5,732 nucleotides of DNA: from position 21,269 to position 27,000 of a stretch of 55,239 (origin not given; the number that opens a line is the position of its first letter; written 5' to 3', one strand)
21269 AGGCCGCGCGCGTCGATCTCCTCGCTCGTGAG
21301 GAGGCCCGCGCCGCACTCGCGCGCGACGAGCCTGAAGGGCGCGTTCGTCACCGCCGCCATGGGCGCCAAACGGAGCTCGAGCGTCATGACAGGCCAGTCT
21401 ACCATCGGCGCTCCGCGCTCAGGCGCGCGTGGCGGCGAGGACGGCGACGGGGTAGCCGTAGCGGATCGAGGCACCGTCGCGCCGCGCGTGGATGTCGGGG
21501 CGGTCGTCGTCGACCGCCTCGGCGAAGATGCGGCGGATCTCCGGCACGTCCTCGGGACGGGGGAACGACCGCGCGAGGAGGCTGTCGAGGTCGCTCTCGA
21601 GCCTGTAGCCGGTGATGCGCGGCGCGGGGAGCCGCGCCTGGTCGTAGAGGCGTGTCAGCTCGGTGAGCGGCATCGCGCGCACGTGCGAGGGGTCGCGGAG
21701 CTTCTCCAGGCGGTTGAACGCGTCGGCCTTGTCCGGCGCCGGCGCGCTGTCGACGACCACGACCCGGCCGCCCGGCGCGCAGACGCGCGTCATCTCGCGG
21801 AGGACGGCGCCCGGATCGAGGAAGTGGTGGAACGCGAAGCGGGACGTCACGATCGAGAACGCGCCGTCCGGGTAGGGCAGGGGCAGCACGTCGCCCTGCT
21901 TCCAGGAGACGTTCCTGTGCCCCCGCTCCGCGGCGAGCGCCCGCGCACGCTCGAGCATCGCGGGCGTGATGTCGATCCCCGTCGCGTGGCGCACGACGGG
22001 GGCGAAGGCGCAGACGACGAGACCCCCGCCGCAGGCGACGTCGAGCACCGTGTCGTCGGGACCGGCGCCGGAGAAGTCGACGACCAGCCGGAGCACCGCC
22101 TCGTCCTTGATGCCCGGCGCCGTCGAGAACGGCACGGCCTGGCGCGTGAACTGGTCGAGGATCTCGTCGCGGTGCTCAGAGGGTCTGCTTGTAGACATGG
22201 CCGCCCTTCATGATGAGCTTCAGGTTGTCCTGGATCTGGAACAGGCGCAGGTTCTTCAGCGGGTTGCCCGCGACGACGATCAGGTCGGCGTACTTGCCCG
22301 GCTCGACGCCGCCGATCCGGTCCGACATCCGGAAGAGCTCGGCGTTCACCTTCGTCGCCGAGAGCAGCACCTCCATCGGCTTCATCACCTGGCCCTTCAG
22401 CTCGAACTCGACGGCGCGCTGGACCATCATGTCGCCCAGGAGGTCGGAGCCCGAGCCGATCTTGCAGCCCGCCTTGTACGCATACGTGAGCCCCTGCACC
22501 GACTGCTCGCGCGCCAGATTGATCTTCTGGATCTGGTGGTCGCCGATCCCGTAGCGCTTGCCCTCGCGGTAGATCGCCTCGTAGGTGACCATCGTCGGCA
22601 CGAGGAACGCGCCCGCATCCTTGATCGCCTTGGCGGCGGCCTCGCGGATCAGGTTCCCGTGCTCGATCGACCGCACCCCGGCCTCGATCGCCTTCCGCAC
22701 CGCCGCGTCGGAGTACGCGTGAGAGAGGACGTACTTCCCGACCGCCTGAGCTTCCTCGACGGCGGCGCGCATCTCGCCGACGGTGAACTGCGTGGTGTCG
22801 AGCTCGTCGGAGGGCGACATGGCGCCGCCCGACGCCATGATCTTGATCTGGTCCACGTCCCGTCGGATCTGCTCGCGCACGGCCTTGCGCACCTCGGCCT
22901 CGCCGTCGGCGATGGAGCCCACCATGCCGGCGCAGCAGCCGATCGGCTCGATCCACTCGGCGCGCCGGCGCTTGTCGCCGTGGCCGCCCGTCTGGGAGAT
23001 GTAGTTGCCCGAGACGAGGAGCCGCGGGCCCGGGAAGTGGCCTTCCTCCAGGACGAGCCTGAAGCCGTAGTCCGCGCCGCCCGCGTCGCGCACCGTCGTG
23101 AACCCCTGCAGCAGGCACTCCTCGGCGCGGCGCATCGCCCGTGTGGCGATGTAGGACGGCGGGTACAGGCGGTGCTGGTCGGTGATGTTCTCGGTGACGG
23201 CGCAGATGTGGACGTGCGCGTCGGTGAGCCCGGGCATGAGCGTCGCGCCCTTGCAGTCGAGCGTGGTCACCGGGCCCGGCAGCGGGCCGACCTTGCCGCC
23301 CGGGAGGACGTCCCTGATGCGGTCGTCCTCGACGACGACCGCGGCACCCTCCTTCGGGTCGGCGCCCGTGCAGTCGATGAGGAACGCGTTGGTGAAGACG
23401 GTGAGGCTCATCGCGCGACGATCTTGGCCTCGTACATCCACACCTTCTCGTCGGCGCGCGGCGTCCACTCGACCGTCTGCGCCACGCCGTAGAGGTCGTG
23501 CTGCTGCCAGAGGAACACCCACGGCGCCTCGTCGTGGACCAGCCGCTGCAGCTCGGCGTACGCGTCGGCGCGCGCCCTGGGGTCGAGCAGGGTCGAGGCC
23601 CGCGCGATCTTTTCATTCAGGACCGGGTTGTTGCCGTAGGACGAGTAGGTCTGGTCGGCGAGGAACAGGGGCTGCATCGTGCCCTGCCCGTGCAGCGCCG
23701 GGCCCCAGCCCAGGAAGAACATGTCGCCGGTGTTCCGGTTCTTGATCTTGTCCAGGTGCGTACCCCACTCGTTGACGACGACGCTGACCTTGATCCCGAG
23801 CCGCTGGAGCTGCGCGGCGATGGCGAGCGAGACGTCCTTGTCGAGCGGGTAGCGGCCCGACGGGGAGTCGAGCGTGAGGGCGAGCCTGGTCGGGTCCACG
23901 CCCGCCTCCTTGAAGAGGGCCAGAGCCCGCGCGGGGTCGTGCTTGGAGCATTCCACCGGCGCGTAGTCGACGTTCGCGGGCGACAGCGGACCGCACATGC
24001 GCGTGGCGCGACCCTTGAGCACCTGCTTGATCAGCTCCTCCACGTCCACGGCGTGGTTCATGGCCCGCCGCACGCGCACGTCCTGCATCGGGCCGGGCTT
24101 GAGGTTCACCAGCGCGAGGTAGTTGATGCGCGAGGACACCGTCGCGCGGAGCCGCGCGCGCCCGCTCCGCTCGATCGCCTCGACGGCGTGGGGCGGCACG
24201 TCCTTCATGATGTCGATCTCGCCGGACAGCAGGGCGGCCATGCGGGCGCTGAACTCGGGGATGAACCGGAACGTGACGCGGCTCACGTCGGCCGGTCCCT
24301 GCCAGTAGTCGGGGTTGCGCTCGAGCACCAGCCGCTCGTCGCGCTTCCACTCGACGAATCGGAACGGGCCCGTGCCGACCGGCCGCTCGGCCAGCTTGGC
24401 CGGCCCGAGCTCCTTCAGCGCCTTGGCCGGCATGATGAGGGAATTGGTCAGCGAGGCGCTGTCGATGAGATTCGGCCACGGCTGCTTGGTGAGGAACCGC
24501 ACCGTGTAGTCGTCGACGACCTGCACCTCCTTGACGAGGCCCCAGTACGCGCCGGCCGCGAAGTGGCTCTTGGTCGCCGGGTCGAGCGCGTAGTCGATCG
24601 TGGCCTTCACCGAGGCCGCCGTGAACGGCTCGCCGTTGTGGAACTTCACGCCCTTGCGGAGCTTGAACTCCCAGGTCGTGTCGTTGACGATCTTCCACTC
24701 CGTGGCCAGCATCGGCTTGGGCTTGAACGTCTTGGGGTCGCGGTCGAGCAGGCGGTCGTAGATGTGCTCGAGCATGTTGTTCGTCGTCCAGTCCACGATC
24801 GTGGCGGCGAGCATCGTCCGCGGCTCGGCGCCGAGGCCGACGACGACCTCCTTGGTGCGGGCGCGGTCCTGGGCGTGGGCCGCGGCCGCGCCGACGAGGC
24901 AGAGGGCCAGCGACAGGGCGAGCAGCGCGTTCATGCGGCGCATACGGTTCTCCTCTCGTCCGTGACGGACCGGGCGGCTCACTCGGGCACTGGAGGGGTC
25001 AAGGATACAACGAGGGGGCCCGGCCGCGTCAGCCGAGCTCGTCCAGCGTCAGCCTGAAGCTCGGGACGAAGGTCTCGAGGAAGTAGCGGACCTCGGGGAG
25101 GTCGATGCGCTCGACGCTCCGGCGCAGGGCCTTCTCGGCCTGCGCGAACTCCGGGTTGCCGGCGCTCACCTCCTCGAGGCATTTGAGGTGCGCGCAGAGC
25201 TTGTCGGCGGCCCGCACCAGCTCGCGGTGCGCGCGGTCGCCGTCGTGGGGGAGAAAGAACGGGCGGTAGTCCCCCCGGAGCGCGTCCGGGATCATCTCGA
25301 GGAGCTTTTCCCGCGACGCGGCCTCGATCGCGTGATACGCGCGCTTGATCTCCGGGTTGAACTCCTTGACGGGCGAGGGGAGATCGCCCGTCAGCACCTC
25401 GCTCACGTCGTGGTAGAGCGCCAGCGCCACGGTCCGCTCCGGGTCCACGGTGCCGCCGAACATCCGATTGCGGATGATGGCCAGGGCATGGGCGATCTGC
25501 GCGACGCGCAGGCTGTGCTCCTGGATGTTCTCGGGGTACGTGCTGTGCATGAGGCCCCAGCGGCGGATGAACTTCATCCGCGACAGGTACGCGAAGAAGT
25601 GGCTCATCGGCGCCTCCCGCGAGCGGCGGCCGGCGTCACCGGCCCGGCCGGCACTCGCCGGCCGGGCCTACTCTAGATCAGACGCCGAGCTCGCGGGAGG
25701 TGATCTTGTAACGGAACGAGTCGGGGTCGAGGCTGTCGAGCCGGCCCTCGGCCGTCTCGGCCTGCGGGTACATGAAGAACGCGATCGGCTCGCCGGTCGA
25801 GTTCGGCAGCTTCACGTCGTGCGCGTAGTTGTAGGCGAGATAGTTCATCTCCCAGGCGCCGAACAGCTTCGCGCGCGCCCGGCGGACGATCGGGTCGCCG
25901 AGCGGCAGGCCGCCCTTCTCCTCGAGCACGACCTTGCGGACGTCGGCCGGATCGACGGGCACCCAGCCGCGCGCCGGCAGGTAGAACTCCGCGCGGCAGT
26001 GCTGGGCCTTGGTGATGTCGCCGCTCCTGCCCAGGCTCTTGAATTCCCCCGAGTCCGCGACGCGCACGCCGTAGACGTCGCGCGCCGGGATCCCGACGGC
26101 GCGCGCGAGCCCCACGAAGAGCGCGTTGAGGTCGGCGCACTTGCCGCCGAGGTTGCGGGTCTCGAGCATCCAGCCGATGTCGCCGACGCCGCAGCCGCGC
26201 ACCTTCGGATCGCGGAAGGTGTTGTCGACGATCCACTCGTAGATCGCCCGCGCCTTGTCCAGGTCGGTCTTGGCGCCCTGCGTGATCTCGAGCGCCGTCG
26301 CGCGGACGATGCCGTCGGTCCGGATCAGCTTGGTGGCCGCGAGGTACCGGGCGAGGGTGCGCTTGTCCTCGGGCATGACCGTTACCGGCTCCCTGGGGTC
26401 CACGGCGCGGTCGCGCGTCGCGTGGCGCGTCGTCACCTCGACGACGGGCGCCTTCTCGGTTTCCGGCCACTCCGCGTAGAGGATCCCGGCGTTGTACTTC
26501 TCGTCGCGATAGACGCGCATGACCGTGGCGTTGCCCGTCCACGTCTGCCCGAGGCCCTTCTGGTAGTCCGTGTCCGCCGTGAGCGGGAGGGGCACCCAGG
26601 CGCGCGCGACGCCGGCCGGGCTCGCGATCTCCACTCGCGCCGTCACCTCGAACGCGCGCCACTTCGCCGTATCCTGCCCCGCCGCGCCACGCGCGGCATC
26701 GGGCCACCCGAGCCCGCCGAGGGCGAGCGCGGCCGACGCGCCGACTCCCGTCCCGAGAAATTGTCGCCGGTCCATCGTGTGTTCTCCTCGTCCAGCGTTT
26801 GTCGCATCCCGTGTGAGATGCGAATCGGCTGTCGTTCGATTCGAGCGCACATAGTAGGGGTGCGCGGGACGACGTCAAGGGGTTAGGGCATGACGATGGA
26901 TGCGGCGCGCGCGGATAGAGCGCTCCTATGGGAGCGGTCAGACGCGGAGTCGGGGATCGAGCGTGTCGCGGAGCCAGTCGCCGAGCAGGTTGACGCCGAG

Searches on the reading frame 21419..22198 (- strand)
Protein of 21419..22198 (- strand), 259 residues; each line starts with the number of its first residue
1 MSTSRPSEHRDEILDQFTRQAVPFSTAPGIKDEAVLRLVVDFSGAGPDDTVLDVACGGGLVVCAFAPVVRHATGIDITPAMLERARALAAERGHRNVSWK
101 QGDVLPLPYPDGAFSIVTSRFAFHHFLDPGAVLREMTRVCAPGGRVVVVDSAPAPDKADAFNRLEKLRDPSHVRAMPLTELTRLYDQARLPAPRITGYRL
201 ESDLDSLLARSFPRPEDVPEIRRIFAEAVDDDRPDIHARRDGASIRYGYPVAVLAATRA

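Call 63: search_protein_families(library=pfam, proteins=[window:21419-22198:-], max_evalue=0.00001)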
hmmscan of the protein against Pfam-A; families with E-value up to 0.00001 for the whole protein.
window:21419-22198:- (259 aa): 6 families
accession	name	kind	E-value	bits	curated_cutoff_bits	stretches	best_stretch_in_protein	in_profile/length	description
PF08241.18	Methyltransf_11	-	1.7e-24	86.7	21.2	1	52-148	1-95/95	Methyltransferase domain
PF13649.12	Methyltransf_25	-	3.1e-23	82.7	27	1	51-144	1-97/97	Methyltransferase domain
PF13847.12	Methyltransf_31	-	1.2e-20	74.1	27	1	48-152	4-113/145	Methyltransferase domain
PF01209.24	Ubie_methyltran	-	3.1e-17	63.1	20.1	1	39-151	39-154/233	ubiE/COQ5 methyltransferase family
PF13489.12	Methyltransf_23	-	1e-16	61.5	27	1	36-188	10-157/164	Methyltransferase domain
PF08242.18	Methyltransf_12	-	4.7e-15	56.6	30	1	52-146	1-98/98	Methyltransferase domain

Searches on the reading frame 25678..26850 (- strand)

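Call 63: search_protein_families(library=pfam, proteins=[window:25678-26850:-], max_evalue=0.00001)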
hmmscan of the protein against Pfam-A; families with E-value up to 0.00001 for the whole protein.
window:25678-26850:- (390 aa): 1 family
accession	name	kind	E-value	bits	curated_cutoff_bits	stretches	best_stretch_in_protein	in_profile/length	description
PF01841.26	Transglut_core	-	5.7e-24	84.9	23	1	184-301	2-108/108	Transglutaminase-like superfamily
